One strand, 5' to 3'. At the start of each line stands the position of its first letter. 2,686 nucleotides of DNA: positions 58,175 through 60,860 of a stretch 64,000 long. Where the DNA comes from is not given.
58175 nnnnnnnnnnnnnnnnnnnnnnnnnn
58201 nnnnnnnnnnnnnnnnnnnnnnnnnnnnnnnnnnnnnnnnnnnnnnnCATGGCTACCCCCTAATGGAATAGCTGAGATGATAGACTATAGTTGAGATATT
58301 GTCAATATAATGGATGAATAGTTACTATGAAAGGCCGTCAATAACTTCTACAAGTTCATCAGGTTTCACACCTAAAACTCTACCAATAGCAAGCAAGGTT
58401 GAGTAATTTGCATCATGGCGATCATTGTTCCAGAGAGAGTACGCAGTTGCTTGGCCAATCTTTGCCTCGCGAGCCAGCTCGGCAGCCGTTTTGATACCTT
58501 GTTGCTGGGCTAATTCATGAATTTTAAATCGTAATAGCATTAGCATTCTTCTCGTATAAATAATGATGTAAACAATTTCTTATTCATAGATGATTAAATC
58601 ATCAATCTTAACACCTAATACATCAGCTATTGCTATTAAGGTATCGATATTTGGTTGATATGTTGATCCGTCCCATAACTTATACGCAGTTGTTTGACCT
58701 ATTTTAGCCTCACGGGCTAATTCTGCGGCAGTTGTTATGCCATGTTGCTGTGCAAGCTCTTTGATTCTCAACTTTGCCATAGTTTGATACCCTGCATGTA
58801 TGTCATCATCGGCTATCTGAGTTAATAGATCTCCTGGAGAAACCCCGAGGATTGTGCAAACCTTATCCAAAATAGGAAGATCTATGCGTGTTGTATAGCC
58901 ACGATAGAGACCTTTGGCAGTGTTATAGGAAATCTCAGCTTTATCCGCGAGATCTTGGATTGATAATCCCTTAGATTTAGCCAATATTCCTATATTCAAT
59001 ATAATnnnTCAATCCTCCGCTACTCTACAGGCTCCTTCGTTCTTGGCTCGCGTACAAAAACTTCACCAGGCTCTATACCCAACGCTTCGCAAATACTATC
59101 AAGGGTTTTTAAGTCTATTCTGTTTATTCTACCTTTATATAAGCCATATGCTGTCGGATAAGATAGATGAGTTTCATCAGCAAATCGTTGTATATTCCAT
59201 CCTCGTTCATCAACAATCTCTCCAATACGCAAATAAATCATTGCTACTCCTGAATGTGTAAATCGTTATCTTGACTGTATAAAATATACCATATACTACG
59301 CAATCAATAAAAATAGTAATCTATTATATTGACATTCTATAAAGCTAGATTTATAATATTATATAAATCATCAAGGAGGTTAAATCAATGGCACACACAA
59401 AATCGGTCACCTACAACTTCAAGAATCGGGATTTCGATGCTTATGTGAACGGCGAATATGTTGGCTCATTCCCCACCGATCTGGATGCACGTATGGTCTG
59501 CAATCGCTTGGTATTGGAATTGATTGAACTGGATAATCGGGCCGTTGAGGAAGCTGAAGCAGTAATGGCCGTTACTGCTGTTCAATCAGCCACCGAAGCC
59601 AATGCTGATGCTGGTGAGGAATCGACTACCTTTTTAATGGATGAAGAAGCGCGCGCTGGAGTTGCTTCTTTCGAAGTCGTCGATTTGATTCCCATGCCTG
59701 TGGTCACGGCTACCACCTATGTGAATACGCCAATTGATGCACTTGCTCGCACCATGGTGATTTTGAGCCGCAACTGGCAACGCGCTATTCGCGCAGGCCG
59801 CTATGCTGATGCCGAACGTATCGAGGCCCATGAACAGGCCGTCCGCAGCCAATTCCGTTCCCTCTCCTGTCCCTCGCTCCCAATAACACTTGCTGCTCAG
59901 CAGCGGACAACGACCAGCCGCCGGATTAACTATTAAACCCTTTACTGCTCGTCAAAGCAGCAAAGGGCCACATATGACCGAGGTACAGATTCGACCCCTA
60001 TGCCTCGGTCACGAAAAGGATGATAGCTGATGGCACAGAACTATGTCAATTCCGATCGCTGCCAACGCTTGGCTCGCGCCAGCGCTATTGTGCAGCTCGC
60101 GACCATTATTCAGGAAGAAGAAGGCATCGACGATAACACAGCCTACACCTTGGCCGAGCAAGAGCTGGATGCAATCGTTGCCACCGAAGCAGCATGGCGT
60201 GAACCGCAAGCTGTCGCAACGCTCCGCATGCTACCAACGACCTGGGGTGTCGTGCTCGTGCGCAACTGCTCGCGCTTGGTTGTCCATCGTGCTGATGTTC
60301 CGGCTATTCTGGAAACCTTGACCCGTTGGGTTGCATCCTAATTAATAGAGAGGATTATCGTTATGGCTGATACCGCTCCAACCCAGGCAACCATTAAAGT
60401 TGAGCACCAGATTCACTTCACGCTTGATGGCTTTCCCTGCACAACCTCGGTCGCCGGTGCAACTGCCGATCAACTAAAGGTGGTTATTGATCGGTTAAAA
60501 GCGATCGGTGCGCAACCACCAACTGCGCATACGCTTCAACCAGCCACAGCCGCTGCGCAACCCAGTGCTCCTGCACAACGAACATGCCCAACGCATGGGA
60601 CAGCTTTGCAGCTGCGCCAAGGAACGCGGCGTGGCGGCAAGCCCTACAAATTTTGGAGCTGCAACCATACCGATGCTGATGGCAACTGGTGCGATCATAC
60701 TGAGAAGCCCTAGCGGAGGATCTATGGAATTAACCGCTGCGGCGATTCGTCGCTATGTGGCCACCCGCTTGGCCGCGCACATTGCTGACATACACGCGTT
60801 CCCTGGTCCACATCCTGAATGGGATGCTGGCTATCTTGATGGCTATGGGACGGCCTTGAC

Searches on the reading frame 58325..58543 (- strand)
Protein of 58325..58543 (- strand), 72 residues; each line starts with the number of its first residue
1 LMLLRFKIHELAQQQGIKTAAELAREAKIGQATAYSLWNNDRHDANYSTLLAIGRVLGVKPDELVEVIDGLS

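Call 47: search_protein_families(library=pfam, proteins=[window:58325-58543:-], max_evalue=0.01)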
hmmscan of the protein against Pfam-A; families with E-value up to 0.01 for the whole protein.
window:58325-58543:- (72 aa): 4 families
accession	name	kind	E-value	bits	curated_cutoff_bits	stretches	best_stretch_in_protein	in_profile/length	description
PF13443.12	HTH_26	-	1e-09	39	22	1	7-69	1-62/63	Cro/C1-type HTH DNA-binding domain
PF01381.28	HTH_3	-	0.00021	21.7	23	1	15-64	7-55/55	Helix-turn-helix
PF13560.12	HTH_31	-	0.0034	18.1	27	1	9-65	7-62/64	Helix-turn-helix domain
PF12844.13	HTH_19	-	0.005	17.2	30.2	1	16-67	12-61/64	Helix-turn-helix domain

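Call 48: search_protein_families(library=phrogs, proteins=[window:58325-58543:-], max_evalue=0.001)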
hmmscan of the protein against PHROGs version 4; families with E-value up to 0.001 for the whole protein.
window:58325-58543:- (72 aa): 2 families
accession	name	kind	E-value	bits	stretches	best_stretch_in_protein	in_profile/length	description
phrog_1702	-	transcription regulation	2.1e-09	38.2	1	5-67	15-78/87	transcriptional repressor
phrog_8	-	transcription regulation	0.00012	22.7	1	4-65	77-136/346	transcriptional regulator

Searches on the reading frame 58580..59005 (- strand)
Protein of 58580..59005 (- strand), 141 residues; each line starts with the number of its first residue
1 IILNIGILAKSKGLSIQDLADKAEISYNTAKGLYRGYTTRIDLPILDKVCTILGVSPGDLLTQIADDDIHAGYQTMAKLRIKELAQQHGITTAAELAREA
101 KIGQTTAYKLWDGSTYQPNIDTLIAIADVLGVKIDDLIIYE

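Call 47: search_protein_families(library=pfam, proteins=[window:58580-59005:-], max_evalue=0.01)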
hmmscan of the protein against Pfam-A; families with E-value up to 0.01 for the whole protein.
window:58580-59005:- (141 aa): 9 families
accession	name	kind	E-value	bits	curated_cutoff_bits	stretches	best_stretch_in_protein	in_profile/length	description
PF13443.12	HTH_26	-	7.2e-29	100.3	22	2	5-66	2-63/63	Cro/C1-type HTH DNA-binding domain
PF01381.28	HTH_3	-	1e-15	57.9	23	2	81-137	1-55/55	Helix-turn-helix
PF13560.12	HTH_31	-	1.6e-08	35.1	27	1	80-135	5-59/64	Helix-turn-helix domain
PF12844.13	HTH_19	-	1.9e-05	24.9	30.2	0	80-138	3-59/64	Helix-turn-helix domain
PF07022.19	Phage_CI_repr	-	6.7e-05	23.6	22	1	81-138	3-58/65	Bacteriophage CI repressor helix-turn-helix domain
PF04760.21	IF2_N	-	0.00053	20.1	25.3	0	76-92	1-17/53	Translation initiation factor IF-2, N-terminal region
PF00440.29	TetR_N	-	0.0035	17.5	24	0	83-111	7-37/47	Bacterial regulatory proteins, tetR family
PF13518.12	HTH_28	-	0.005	17.3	25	0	79-112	3-34/52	Helix-turn-helix domain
PF12728.13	HTH_17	-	0.0055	17.4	27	0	48-72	6-31/51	Helix-turn-helix domain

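Call 48: search_protein_families(library=phrogs, proteins=[window:58580-59005:-], max_evalue=0.001)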
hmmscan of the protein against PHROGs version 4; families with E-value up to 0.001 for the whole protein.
window:58580-59005:- (141 aa): 19 families
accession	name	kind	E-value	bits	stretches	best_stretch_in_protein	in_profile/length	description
phrog_8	-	transcription regulation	1.9e-18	68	2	76-139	76-137/346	transcriptional regulator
phrog_3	-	transcription regulation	1.1e-14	56.1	2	73-140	85-148/430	transcriptional repressor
phrog_4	-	transcription regulation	1.2e-14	55.2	2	79-137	139-191/400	transcriptional repressor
phrog_1702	-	transcription regulation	2.6e-11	44.4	1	80-138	17-76/87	transcriptional repressor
phrog_5823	-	transcription regulation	4.4e-09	37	0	10-69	16-75/404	transcriptional regulator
phrog_38620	-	transcription regulation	2.2e-08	35.2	1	3-64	4-65/174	transcriptional regulator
phrog_4583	-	transcription regulation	2.2e-08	35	0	90-138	23-70/81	transcriptional repressor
phrog_2328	-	transcription regulation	1.1e-07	32.7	0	10-68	25-82/128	transcriptional repressor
phrog_24334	-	unknown function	2.1e-06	28.9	1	13-67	15-68/190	-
phrog_7241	-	transcription regulation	4e-06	27.9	0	92-138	76-121/122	transcriptional regulator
phrog_9103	-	transcription regulation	4.8e-06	27.6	1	81-141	13-71/78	transcriptional repressor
phrog_4268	-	transcription regulation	5.3e-06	27.6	1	75-134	34-89/96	transcriptional repressor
phrog_2967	-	transcription regulation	5.9e-05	23.7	0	79-138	13-70/225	transcriptional regulator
phrog_4836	-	transcription regulation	6.6e-05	23.6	1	79-134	78-131/194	CII-like regulator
phrog_13326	-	unknown function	0.00033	21.8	0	19-79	13-74/151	-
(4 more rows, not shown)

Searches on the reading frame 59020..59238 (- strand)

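Call 47: search_protein_families(library=pfam, proteins=[window:59020-59238:-], max_evalue=0.01)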
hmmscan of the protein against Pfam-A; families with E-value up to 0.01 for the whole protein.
window:59020-59238:- (72 aa): 3 families
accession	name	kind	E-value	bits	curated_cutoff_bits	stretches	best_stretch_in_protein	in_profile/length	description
PF13443.12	HTH_26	-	2.3e-14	53.8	22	1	5-65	2-62/63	Cro/C1-type HTH DNA-binding domain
PF01381.28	HTH_3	-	3.2e-05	24.3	23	1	7-59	3-54/55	Helix-turn-helix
PF13560.12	HTH_31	-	0.0076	17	27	1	11-59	12-60/64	Helix-turn-helix domain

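Call 48: search_protein_families(library=phrogs, proteins=[window:59020-59238:-], max_evalue=0.001)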
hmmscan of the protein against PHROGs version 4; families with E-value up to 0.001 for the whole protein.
window:59020-59238:- (72 aa): 2 families
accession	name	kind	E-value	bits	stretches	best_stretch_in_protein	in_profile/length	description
phrog_3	-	transcription regulation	1.5e-06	29.3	1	2-69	90-154/430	transcriptional repressor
phrog_8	-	transcription regulation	1.7e-05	25.5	1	2-56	78-131/346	transcriptional regulator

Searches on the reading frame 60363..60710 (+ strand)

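Call 47: search_protein_families(library=pfam, proteins=[window:60363-60710:+], max_evalue=0.01)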
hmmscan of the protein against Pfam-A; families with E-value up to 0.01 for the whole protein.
window:60363-60710:+ (116 aa): 0 families

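Call 48: search_protein_families(library=phrogs, proteins=[window:60363-60710:+], max_evalue=0.001)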
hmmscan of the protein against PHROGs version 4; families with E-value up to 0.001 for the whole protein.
window:60363-60710:+ (116 aa): 1 family
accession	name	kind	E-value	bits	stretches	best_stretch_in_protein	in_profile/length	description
phrog_364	-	DNA, RNA and nucleotide metabolism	0.00054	21.2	1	62-106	134-177/188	ribonucleoside reductase class II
